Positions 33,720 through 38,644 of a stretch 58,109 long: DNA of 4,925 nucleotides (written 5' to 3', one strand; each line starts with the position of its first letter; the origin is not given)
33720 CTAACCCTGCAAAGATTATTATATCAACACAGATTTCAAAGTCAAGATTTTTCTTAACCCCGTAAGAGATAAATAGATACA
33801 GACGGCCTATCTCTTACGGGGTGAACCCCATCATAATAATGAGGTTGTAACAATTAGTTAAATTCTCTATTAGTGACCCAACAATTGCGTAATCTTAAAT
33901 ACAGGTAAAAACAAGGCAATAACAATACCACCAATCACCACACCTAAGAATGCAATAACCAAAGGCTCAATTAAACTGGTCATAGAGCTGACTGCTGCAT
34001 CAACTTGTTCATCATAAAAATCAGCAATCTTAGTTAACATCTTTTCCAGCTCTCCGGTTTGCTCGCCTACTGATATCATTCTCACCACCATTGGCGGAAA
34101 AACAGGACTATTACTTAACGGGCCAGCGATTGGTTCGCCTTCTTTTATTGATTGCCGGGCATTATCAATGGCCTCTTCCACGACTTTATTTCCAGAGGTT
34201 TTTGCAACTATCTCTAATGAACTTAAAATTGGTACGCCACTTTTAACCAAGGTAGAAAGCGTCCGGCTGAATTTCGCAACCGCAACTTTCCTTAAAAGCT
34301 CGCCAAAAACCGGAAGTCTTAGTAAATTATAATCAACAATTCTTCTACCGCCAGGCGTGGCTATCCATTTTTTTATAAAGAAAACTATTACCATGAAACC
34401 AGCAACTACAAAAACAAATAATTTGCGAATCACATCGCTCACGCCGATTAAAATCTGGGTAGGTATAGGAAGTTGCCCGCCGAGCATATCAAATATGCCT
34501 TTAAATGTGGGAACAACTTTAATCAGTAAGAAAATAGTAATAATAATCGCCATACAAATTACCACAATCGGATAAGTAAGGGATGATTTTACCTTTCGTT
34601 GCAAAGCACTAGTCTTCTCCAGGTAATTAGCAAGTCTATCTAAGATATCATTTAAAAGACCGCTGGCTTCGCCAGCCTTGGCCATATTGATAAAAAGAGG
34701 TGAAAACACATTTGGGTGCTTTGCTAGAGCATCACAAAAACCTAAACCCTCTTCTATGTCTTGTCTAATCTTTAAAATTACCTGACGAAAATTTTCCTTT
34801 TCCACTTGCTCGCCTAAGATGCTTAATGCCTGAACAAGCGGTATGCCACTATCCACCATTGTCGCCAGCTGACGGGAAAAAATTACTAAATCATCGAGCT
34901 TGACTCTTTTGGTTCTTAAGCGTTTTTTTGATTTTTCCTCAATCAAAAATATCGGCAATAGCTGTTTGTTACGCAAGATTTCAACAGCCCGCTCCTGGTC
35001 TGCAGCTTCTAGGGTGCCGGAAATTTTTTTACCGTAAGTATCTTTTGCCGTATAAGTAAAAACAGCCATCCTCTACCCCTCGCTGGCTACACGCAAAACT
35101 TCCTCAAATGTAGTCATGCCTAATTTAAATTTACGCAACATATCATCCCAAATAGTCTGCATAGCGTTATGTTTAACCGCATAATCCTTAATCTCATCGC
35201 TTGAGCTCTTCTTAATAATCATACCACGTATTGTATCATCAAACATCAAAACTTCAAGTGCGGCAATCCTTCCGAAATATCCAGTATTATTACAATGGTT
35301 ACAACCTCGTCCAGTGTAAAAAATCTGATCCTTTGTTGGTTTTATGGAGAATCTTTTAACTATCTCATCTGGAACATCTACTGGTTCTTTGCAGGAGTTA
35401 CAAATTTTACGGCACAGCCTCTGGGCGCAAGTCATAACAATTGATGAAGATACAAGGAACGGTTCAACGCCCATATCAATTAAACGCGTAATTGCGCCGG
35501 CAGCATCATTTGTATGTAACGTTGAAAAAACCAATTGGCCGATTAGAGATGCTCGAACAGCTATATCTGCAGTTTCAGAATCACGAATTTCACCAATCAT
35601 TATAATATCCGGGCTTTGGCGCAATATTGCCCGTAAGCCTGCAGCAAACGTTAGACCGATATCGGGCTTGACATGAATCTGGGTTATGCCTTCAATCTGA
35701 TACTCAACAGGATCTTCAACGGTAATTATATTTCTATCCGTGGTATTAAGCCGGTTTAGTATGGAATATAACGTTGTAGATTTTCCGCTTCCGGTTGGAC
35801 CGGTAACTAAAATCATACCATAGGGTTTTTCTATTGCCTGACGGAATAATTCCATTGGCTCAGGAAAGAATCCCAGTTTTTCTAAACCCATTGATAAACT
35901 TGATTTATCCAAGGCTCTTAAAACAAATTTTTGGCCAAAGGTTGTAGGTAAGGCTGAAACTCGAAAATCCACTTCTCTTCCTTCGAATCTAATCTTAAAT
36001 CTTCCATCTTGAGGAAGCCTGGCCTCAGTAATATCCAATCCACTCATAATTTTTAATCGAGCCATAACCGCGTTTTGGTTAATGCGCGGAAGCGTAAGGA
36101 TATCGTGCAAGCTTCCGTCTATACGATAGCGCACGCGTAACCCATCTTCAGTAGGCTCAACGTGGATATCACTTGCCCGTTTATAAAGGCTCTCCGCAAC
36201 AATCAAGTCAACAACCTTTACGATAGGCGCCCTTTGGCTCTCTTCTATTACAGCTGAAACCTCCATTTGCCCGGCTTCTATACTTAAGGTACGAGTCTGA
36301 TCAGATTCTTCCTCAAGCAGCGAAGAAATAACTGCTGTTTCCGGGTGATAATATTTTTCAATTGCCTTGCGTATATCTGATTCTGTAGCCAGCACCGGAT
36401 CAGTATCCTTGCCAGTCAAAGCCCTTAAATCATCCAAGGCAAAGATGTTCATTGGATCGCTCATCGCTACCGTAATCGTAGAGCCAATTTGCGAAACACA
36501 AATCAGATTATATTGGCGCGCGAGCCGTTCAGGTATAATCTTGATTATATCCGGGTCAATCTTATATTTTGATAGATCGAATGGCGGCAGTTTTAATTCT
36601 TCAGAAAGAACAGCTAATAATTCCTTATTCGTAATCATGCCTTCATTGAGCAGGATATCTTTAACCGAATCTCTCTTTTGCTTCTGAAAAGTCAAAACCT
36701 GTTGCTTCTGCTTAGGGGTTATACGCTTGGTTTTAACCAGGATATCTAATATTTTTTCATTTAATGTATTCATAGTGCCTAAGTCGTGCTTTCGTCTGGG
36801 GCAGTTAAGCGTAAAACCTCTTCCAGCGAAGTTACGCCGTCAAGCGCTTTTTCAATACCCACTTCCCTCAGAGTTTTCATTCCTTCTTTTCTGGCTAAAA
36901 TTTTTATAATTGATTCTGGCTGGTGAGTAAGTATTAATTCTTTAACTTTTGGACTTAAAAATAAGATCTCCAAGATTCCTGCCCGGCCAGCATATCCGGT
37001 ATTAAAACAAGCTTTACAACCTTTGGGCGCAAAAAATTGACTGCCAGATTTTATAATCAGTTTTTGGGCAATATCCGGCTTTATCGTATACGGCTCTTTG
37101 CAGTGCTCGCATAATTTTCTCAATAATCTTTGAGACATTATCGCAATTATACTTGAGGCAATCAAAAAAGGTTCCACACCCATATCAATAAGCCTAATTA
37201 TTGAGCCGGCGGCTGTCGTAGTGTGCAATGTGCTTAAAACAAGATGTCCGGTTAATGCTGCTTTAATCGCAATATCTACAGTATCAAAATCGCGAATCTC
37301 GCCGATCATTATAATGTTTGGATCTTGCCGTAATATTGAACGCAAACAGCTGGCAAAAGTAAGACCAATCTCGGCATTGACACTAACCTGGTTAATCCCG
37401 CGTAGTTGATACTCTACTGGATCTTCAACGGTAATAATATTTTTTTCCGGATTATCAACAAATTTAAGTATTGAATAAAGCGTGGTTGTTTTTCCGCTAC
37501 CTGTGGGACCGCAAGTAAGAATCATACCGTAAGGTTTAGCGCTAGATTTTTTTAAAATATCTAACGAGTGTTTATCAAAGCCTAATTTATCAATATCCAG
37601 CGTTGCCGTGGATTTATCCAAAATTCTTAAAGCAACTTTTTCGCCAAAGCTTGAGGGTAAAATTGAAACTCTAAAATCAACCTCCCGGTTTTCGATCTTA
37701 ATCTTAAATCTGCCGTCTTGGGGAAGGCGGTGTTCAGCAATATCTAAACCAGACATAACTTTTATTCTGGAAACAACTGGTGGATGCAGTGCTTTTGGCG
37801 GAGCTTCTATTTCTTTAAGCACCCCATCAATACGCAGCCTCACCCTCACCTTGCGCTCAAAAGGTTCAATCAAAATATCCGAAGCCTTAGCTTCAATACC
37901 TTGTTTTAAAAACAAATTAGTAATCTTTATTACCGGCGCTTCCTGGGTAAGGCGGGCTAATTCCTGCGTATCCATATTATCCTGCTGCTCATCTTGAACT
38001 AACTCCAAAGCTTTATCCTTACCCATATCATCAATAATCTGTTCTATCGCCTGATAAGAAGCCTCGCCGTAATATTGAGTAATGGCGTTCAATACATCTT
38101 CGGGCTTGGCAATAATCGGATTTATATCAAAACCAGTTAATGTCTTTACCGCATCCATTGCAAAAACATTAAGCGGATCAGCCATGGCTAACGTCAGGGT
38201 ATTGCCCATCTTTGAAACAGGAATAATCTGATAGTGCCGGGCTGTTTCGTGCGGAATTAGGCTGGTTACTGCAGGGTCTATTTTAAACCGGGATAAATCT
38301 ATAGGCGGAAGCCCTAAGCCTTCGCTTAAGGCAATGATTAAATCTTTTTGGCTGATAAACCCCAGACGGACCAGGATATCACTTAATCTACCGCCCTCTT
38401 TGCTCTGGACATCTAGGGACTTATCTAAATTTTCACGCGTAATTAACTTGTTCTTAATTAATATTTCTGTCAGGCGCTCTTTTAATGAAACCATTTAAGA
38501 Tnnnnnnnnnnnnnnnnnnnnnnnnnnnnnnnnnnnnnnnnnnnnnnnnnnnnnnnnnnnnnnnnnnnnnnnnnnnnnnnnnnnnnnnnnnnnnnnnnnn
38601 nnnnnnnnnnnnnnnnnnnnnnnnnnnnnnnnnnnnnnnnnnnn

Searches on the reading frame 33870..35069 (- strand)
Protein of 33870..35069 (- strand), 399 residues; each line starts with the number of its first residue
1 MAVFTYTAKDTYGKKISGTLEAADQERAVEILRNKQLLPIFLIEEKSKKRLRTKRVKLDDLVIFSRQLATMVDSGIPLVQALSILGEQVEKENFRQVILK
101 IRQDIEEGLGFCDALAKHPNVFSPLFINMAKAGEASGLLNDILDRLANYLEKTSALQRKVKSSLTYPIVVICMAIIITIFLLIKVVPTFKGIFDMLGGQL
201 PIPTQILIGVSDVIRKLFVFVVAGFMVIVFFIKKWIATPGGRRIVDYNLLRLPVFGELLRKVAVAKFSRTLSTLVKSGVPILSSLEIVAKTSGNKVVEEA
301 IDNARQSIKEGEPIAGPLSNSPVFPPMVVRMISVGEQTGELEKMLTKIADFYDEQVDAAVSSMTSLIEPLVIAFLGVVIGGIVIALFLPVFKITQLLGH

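Call 72: search_protein_families(library=pfam, proteins=[window:33870-35069:-], max_evalue=0.001)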
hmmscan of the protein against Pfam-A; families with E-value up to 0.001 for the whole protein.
window:33870-35069:- (399 aa): 1 family
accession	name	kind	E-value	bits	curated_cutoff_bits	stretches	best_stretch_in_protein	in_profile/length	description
PF00482.28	T2SSF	-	1.5e-67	225.7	25.2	2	64-187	1-125/125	Type II secretion system (T2SS), protein F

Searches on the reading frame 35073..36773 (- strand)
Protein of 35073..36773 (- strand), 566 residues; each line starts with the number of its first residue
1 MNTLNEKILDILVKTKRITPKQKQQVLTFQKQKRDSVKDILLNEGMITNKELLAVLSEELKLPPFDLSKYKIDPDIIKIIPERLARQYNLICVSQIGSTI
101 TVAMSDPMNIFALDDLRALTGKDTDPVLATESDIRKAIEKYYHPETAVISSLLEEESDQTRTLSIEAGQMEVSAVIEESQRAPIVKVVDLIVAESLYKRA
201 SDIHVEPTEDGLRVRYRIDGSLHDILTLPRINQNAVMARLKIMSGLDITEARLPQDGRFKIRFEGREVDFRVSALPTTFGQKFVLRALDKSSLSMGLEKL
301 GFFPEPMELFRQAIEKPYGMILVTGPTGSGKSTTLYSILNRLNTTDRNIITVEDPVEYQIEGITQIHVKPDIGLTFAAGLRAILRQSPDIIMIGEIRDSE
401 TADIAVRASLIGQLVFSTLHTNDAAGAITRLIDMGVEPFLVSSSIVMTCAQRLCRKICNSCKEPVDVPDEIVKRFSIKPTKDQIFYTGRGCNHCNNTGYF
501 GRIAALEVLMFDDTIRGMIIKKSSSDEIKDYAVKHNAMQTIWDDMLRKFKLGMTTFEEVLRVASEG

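Call 72: search_protein_families(library=pfam, proteins=[window:35073-36773:-], max_evalue=0.001)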
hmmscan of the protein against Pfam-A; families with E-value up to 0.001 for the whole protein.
window:35073-36773:- (566 aa): 6 families
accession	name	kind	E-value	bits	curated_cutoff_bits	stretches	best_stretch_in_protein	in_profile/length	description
PF00437.27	T2SSE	-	2.6e-131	438.1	24.9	1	178-561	2-370/370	Type II/IV secretion system protein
PF05157.20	MshEN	-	2e-23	82.6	23.1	1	61-146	2-88/90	MshEN domain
PF13401.12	AAA_22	-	2.2e-05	25.2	27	1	318-358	5-45/130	AAA domain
PF25199.1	nSTAND_NTPase5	-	0.0002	21.7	34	1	314-358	37-82/145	Novel STAND NTPase 5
PF13191.12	AAA_16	-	0.00022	22.2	32.6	1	310-376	16-73/167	AAA ATPase domain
PF20720.3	nSTAND3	-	0.00053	20.2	27.2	0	317-357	16-56/155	Novel STAND NTPase 3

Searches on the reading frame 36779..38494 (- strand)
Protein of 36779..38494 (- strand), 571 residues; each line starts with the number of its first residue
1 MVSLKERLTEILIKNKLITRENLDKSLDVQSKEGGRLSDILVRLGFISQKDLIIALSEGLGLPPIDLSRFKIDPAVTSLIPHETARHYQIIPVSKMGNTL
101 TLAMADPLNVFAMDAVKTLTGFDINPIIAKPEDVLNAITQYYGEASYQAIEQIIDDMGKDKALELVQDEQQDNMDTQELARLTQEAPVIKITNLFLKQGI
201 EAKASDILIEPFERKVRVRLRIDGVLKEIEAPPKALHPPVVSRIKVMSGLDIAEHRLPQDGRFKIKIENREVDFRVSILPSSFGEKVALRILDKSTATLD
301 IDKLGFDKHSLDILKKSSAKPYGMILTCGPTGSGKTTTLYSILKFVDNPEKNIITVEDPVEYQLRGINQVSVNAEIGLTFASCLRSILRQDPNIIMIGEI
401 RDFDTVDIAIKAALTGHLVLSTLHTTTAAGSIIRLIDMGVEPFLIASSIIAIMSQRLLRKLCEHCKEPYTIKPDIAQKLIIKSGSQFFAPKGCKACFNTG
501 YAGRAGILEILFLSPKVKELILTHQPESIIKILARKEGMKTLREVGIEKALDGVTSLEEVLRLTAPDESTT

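Call 72: search_protein_families(library=pfam, proteins=[window:36779-38494:-], max_evalue=0.001)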
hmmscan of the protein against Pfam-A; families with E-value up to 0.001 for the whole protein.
window:36779-38494:- (571 aa): 2 families
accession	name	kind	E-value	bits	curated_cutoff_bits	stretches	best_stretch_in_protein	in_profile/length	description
PF00437.27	T2SSE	-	1.4e-135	452.1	24.9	1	183-562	3-370/370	Type II/IV secretion system protein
PF05157.20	MshEN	-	4.8e-23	81.4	23.1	1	60-145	1-87/90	MshEN domain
